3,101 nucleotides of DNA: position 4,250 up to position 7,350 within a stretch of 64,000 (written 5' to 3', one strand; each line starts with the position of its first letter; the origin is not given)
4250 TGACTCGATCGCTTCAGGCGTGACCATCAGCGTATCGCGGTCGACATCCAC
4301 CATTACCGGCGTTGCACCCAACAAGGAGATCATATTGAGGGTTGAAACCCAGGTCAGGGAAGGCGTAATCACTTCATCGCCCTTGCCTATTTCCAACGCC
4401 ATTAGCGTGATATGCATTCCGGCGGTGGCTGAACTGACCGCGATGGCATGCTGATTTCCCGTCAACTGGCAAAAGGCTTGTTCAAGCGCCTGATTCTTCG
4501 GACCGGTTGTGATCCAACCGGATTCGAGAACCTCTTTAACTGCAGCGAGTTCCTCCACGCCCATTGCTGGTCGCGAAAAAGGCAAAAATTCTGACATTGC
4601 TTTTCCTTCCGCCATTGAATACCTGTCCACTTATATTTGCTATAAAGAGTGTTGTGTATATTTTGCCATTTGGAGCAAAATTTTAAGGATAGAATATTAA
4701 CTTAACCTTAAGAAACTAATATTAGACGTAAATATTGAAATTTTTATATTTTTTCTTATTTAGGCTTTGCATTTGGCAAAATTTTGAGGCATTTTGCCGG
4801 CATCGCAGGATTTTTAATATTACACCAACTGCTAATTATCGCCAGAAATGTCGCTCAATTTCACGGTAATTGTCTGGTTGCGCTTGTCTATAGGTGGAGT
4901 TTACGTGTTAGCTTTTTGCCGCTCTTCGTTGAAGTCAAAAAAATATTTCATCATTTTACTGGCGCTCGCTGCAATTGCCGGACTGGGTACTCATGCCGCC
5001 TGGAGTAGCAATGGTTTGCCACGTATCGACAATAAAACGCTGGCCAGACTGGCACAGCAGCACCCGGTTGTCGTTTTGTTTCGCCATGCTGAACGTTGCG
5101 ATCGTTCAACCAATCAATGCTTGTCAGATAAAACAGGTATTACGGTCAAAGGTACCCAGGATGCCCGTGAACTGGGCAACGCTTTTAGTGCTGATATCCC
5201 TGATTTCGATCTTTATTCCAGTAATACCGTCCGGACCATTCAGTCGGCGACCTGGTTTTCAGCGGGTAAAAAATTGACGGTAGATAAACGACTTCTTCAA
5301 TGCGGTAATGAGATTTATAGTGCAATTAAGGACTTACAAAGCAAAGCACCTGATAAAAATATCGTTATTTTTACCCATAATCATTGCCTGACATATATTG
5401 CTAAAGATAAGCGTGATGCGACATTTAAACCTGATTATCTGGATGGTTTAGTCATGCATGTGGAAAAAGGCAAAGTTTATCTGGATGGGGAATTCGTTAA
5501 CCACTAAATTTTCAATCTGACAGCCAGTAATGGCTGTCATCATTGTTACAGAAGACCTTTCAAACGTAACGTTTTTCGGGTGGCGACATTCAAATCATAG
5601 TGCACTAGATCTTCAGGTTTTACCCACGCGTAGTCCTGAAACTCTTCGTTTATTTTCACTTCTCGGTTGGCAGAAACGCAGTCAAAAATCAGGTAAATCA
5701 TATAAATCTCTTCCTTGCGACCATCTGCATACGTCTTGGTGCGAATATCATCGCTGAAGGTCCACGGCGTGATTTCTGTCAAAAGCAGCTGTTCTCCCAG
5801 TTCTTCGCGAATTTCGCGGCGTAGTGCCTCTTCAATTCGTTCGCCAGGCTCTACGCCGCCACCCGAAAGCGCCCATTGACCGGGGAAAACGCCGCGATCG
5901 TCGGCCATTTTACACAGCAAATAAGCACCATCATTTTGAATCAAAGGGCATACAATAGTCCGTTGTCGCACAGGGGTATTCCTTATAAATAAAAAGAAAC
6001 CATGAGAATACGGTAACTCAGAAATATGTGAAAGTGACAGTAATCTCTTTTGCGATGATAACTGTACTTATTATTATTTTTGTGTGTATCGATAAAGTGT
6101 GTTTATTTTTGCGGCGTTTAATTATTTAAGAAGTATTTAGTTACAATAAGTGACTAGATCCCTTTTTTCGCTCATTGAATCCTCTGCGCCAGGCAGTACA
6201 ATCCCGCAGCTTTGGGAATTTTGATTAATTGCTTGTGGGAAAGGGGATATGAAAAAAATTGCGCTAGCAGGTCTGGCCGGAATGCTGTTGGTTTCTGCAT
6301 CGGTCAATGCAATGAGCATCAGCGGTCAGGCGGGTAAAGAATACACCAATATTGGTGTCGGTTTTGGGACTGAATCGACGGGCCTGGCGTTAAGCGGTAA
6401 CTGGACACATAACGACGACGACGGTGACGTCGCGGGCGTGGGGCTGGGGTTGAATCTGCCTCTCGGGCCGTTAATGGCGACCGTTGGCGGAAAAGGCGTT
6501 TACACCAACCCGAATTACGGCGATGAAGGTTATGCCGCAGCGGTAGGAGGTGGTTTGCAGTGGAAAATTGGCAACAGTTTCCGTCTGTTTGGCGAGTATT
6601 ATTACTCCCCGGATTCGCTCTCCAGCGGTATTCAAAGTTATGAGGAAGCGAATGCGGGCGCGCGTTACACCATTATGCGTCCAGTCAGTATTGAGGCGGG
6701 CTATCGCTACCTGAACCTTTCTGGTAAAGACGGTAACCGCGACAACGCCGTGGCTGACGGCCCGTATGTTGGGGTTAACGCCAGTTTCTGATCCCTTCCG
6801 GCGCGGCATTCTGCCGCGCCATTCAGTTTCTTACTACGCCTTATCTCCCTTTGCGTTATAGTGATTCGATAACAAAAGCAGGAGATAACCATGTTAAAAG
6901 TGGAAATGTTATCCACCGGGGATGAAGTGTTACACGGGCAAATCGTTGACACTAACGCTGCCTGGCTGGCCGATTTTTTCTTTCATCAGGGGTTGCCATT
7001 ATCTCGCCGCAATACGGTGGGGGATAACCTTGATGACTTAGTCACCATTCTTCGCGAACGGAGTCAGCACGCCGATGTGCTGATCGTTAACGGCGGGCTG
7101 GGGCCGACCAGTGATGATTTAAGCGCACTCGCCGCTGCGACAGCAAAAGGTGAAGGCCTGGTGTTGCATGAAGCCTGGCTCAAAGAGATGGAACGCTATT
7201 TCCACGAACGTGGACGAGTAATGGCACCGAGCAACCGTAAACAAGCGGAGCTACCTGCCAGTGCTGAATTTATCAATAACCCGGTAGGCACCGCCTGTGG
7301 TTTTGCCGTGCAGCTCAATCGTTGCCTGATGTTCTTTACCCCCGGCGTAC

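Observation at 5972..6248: AT-rich upstream region of yfaZ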

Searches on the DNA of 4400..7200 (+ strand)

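Call 4: search_rna_families(source=window, start=4400, end=7200, threshold=evalue, max_evalue=10)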
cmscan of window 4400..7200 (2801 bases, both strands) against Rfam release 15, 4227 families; matches with E-value up to 10: 2.
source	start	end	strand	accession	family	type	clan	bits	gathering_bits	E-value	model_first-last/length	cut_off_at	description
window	4403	4456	+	RF01120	sR33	Gene; snRNA; snoRNA; CD-box;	-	14.8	37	8.8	1-55/55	no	Small nucleolar RNA sR33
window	6245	6276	+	RF01122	sR39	Gene; snRNA; snoRNA; CD-box;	-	13.2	50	4.5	1-56/56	no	Small nucleolar RNA sR39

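Call 6: search_dna_similar(query=window:5972-6248:+, collection=ecoli_genomes, mode=near, max_rows=10)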
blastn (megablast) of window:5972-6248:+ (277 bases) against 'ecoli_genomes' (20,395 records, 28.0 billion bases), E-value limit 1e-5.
Records with a match: 5415; places in all: 5419; records where one place covers at least 80% of the query: 5409.
Genomes with a match: 5415 of 5426; with a place that covers at least 80% of the query: 5409. Places per genome that has any: lowest 1, median 1, highest 2. On chromosomes: 5419 places; on plasmids: 0.
Best place of each record, by identity: >=99% 183; 95-99% 5231; 90-95% 1.
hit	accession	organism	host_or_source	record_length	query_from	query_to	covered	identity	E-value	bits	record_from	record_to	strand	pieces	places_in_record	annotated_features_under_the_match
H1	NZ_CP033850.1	Escherichia coli strain FDAARGOS_497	Homo sapiens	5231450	1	277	100%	100.0%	3e-142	512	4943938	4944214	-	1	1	none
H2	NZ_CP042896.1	Escherichia coli strain CFSAN061771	missing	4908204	1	277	100%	100.0%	3e-142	512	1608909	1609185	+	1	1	none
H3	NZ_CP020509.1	Escherichia coli strain 165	Homo sapiens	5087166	1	277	100%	100.0%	3e-142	512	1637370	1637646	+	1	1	none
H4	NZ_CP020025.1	Escherichia coli strain WB61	Rupornis magnirostris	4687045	1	277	100%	100.0%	3e-142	512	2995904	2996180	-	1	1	none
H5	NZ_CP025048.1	Escherichia coli strain SC516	Chicken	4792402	1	277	100%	100.0%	3e-142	512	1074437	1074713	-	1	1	none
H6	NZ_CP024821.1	Escherichia coli strain CREC-591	Homo sapiens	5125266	1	277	100%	100.0%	3e-142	512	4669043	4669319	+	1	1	none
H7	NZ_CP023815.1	Escherichia coli strain IMT16316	wild bird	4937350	1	277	100%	100.0%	3e-142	512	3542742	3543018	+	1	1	none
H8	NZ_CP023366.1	Escherichia coli strain 1428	canine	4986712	1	277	100%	100.0%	3e-142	512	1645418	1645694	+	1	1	none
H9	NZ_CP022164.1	Escherichia coli strain M160133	Homo sapiens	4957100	1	277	100%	100.0%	3e-142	512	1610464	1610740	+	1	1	none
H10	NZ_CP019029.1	Escherichia coli strain Ecol_881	Homo sapiens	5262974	1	277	100%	100.0%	3e-142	512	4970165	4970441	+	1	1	none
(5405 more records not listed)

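Call 7: get_annotated_region(hit=H1, flank=2500)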
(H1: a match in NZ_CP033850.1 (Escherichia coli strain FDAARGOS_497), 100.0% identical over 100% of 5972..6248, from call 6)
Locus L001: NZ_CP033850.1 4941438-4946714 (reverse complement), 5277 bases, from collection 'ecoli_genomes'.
description: Escherichia coli strain FDAARGOS_497 chromosome, complete genome
organism: Escherichia coli strain FDAARGOS_497 (NCBI taxid 562)
replicon: chromosome; assembly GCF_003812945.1
host: Homo sapiens; source: UCC isolate; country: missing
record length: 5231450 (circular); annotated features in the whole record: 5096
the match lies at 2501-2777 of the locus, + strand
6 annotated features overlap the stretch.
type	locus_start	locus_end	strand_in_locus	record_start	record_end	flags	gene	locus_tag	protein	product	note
CDS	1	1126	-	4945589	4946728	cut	arnB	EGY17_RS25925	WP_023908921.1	UDP-4-amino-4-deoxy-L-arabinose aminotransferase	-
CDS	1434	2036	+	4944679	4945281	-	ais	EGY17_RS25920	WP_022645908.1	lipopolysaccharide core heptose(II)-phosphate phosphatase Ais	-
CDS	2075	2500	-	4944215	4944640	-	nudI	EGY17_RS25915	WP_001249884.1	nucleoside triphosphatase NudI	-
CDS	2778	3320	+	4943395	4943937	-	yfaZ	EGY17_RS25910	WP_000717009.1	YfaZ family outer membrane protein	-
CDS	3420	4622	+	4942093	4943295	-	yfaY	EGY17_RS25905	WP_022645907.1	nicotinamide mononucleotide deamidase-related protein YfaY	-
CDS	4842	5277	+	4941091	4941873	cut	yfaX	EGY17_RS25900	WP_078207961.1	IclR family transcriptional regulator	-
